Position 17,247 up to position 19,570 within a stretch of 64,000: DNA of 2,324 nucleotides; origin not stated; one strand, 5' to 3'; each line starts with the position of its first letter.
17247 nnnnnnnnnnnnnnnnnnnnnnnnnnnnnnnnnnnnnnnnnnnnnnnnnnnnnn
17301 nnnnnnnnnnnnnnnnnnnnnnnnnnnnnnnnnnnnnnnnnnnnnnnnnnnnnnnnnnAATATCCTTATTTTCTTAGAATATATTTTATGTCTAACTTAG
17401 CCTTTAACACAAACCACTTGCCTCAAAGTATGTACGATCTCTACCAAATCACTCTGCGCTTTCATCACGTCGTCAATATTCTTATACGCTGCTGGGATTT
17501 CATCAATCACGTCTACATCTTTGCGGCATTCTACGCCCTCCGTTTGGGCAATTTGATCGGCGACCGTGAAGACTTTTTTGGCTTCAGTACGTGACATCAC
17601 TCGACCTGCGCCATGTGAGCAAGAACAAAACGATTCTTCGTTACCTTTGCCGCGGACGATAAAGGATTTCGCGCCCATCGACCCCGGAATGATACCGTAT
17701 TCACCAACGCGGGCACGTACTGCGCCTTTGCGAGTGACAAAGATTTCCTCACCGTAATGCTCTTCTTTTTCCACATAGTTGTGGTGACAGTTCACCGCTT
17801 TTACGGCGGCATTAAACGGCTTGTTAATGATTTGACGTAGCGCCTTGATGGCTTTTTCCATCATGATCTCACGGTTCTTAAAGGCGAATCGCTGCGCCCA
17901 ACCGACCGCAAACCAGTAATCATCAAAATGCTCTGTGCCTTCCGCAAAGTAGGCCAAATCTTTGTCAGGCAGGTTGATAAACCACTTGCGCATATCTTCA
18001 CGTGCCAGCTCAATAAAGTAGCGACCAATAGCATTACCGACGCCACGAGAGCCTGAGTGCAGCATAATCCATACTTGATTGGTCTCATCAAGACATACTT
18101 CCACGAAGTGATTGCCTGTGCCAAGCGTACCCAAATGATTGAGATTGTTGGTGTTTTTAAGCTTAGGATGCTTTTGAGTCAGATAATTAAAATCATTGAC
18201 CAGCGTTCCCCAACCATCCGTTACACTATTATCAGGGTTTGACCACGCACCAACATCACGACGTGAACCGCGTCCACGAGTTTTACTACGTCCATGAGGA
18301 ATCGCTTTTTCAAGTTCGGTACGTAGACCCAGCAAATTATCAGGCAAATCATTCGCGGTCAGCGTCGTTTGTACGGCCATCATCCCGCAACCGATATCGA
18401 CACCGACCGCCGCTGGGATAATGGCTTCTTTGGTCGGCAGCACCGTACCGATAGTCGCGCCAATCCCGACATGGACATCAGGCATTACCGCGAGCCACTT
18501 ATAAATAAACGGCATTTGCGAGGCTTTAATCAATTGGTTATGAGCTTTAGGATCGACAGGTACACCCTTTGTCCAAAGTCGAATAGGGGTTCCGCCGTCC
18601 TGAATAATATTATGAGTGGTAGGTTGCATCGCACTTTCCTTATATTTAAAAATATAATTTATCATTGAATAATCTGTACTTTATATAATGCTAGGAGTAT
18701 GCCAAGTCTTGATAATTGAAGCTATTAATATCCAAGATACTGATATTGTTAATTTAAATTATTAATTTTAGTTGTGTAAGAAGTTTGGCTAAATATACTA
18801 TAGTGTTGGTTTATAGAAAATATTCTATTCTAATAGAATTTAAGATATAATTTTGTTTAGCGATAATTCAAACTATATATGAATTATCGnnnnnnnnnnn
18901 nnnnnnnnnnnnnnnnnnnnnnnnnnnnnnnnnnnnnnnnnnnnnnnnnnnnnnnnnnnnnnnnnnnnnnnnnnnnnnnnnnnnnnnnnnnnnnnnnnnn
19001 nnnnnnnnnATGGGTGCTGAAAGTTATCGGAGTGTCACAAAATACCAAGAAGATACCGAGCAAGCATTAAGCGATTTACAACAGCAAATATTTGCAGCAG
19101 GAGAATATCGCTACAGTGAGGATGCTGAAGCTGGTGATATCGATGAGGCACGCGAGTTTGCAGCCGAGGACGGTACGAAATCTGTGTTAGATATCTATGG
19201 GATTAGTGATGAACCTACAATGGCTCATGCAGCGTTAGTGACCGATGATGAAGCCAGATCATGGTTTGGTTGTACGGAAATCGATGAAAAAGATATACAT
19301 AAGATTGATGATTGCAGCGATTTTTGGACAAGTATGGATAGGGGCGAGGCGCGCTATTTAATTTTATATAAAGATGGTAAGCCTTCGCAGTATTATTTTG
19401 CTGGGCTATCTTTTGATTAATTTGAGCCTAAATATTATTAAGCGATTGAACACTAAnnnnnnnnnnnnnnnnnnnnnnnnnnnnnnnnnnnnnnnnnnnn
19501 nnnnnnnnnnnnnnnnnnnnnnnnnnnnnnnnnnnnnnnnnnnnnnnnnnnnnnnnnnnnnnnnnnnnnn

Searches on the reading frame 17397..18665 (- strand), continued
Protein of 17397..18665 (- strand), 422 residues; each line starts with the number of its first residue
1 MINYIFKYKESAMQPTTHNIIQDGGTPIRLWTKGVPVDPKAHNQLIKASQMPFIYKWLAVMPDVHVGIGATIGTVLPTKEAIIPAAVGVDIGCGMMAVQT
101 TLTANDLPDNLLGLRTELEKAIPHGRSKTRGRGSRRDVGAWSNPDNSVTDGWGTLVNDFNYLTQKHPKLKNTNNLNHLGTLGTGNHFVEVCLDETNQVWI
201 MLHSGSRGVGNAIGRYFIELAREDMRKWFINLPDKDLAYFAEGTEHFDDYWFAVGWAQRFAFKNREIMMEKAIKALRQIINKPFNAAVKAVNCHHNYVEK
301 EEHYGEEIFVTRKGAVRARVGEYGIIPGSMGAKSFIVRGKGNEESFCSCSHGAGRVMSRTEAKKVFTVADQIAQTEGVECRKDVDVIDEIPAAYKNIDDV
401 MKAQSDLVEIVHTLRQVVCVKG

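Call 89: find_encoding_contigs(protein=P0307, flank=5000, max_places=4)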
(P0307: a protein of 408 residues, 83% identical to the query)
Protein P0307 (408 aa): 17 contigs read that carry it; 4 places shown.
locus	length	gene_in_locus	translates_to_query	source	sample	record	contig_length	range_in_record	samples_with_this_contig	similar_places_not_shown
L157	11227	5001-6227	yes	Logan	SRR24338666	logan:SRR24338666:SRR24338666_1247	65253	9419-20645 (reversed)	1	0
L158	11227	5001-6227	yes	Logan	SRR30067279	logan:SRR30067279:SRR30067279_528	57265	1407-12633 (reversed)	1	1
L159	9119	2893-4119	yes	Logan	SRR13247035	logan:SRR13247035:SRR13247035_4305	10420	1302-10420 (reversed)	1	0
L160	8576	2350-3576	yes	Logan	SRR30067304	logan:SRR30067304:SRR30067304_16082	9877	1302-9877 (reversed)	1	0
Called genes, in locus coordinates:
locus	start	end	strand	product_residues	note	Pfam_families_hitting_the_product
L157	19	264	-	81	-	-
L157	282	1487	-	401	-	PF01139:RtcB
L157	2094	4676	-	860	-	PF00521:DNA_topoisoIV, PF03989:DNA_gyraseA_C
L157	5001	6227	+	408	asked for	PF01139:RtcB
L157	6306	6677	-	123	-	PF14485:DUF4431 (weak)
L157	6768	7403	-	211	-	PF13640:2OG-FeII_Oxy_3, PF13661:2OG-FeII_Oxy_4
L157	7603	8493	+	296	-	PF04378:RsmJ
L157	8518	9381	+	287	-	PF01066:CDP-OH_P_transf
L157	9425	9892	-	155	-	PF13404:HTH_AsnC-type, PF13412:HTH_24, PF01037:AsnC_trans_reg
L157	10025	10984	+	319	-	PF00892:EamA (weak)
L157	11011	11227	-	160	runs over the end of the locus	PF01668:SmpB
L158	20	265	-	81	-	-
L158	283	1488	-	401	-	PF01139:RtcB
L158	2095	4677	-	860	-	PF00521:DNA_topoisoIV, PF03989:DNA_gyraseA_C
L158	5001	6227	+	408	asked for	PF01139:RtcB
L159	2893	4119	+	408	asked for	PF01139:RtcB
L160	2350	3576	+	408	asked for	PF01139:RtcB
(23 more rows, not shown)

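Call 90: find_encoding_contigs(protein=P0324, flank=6000, max_places=4)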
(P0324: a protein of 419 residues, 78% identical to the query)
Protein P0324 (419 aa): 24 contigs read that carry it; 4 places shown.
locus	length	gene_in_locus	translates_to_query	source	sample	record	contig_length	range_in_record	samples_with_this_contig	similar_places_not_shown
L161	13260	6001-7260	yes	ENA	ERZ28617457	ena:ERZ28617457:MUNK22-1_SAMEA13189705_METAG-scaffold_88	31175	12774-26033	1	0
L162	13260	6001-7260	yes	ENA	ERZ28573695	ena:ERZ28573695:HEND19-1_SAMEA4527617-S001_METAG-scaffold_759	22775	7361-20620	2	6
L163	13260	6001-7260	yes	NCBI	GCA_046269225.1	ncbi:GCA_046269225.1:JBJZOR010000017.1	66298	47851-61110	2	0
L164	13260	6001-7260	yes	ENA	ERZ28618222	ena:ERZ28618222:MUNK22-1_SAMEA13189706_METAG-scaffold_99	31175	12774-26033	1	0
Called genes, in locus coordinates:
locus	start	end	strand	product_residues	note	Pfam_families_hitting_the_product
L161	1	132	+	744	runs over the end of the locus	-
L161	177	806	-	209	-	-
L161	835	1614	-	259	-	PF03883:H2O2_YaaD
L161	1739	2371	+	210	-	PF12146:Hydrolase_4 (weak)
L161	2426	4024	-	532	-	PF06956:RtcR, PF01078:Mg_chelatase (faint), PF00493:MCM (weak), PF00158:Sigma54_activat, PF14532:Sigma54_activ_2, PF00004:AAA (weak), PF07728:AAA_5 (weak), PF25601:AAA_lid_14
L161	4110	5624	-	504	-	-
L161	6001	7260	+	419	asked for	PF01139:RtcB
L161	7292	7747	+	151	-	-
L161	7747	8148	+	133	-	PF24733:DUF7684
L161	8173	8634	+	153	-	PF20935:DUF6847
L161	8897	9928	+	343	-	PF01137:RTC, PF05189:RTC_insert (weak)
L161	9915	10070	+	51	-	-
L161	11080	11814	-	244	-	PF01980:TrmO_N, PF18389:TrmO_C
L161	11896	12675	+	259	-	PF00970:FAD_binding_6, PF00175:NAD_binding_1 (weak)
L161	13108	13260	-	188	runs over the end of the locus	PF00440:TetR_N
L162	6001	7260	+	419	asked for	PF01139:RtcB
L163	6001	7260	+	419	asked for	PF01139:RtcB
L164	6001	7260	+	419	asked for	PF01139:RtcB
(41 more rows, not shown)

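Call 91: find_encoding_contigs(protein=P0350, flank=6000, max_places=2)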
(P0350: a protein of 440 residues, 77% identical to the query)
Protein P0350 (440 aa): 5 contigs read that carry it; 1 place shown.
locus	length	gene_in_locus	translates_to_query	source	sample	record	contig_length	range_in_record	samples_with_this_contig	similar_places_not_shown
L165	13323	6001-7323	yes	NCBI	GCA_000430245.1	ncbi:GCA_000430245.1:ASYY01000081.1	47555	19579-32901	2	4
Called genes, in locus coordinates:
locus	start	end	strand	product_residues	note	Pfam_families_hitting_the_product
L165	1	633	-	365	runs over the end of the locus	-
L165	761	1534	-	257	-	PF03883:H2O2_YaaD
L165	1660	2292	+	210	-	PF12146:Hydrolase_4 (weak)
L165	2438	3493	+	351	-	-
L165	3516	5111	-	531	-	PF06956:RtcR, PF00493:MCM (faint), PF00158:Sigma54_activat, PF01078:Mg_chelatase (faint), PF14532:Sigma54_activ_2, PF00004:AAA (weak), PF07728:AAA_5 (weak), PF25601:AAA_lid_14 (weak)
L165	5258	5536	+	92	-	-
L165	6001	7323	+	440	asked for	PF01139:RtcB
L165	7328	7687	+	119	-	-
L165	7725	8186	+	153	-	PF20935:DUF6847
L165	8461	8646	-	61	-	-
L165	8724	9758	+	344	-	PF01137:RTC, PF05189:RTC_insert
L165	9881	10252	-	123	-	-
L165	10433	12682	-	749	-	PF01210:NAD_Gly3P_dh_N (faint), PF02153:PDH_N, PF03446:NAD_binding_2, PF03807:F420_oxidored, PF20463:PDH_C, PF00275:EPSP_synthase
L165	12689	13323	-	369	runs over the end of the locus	PF01817:CM_2, PF00800:PDT, PF01842:ACT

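Call 92: find_encoding_contigs(protein=P0349, flank=6000, max_places=2)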
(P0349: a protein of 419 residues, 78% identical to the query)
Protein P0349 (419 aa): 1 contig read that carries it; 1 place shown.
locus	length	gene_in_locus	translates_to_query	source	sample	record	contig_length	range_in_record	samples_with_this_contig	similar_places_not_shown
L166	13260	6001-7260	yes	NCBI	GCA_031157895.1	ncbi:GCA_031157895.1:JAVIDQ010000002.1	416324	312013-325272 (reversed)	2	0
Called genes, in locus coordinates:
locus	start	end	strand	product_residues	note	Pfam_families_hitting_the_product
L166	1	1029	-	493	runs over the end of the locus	-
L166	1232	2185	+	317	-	PF23023:Anti-Pycsar_Apyc1, PF00753:Lactamase_B, PF12706:Lactamase_B_2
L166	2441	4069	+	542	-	PF05731:TROVE (faint), PF25045:vWA_Ro60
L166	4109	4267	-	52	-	-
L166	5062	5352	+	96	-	-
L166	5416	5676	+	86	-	-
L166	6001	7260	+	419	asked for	PF01139:RtcB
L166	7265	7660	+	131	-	PF24733:DUF7684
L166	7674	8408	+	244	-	-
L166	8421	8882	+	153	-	PF20935:DUF6847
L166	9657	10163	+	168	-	PF20935:DUF6847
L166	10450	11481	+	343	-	PF01137:RTC, PF05189:RTC_insert (weak)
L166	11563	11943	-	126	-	-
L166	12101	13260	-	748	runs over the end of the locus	PF01210:NAD_Gly3P_dh_N (faint), PF02153:PDH_N, PF03446:NAD_binding_2, PF03807:F420_oxidored, PF20463:PDH_C, PF00275:EPSP_synthase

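Call 107: search_protein_families(library=padloc, proteins=[L153:6311-7039:+, L156:6520-6966:+, L156:6989-7558:+, L156:7688-8371:-, L156:8540-8992:-], max_evalue=0.001)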
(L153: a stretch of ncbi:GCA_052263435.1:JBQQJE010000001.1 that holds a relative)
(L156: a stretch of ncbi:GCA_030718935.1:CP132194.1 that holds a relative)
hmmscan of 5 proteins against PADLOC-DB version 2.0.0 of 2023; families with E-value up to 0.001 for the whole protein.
L153:6311-7039:+ (242 aa): 1 family
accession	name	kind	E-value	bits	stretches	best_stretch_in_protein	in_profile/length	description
PDLC04998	PDC-S32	-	8.3e-80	266.2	1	9-239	7-233/237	-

L156:6520-6966:+ (148 aa): 0 families

L156:6989-7558:+ (189 aa): 0 families

L156:7688-8371:- (227 aa): 0 families

L156:8540-8992:- (150 aa): 0 families

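Call 108: search_protein_families(library=padloc, proteins=[L072:4101-4688:+, L072:5105-5551:+, L074:9225-9698:+, L074:9704-10108:+, L077:1940-2266:+, L071:1637-2074:+, L166:7674-8408:+, L165:7328-7687:+, L154:8931-10079:+], max_evalue=0.001)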
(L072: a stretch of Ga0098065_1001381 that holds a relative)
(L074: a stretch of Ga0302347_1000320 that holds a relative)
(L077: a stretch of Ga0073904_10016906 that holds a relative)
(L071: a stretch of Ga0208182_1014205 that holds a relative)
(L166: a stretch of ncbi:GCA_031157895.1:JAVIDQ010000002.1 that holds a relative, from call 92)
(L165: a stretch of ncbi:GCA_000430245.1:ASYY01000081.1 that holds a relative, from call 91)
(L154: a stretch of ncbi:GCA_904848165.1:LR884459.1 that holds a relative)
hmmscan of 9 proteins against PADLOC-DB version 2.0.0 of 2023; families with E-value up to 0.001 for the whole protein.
L072:4101-4688:+ (195 aa): 0 families

L072:5105-5551:+ (148 aa): 0 families

L074:9225-9698:+ (157 aa): 0 families

L074:9704-10108:+ (134 aa): 0 families

L077:1940-2266:+ (108 aa): 0 families

L071:1637-2074:+ (145 aa): 1 family
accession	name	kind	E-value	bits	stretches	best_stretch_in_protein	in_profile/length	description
PDLC04998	PDC-S32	-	6.3e-55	184.8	1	4-142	95-233/237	-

L166:7674-8408:+ (244 aa): 0 families

L165:7328-7687:+ (119 aa): 0 families

L154:8931-10079:+ (382 aa): 1 family
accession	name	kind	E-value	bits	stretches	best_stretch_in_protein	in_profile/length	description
PDLC04476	PDC-M16A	-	0.00029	17.4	1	194-235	12-53/691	-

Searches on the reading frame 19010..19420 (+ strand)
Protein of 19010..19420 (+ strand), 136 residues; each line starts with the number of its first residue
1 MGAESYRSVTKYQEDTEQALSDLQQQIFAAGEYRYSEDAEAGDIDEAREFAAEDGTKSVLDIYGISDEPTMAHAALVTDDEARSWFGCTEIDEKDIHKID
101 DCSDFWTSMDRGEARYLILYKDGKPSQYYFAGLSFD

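Call 106: list_cluster_members(proteins=[window:19010-19420:+, window:15724-17355:-])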
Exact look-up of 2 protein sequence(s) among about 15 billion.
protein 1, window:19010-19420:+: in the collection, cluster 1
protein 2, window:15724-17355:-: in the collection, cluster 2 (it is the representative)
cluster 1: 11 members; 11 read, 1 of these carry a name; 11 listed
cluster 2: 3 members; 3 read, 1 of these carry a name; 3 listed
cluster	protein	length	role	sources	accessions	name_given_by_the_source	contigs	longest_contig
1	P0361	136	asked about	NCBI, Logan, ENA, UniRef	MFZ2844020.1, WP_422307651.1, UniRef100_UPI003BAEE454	hypothetical protein [Psychrobacter sp.] | hypothetical protein n=1 Tax=Psychrobacter sp. TaxID=56811 RepID=UPI003BAEE454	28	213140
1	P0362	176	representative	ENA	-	-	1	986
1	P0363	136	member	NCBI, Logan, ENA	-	-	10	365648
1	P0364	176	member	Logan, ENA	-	-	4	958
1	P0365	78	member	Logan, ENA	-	-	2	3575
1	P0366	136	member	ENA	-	-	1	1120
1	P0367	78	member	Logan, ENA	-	-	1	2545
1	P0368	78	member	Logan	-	-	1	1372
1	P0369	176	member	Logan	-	-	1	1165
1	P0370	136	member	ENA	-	-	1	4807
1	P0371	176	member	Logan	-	-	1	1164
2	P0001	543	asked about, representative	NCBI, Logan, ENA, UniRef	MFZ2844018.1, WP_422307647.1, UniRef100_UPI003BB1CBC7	LA2681 family HEPN domain-containing protein [Psychrobacter sp.] | LA2681 family HEPN domain-containing protein n=1 Tax=Psychrobacter sp. TaxID=56811 ...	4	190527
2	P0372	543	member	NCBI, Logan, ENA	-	-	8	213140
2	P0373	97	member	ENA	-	-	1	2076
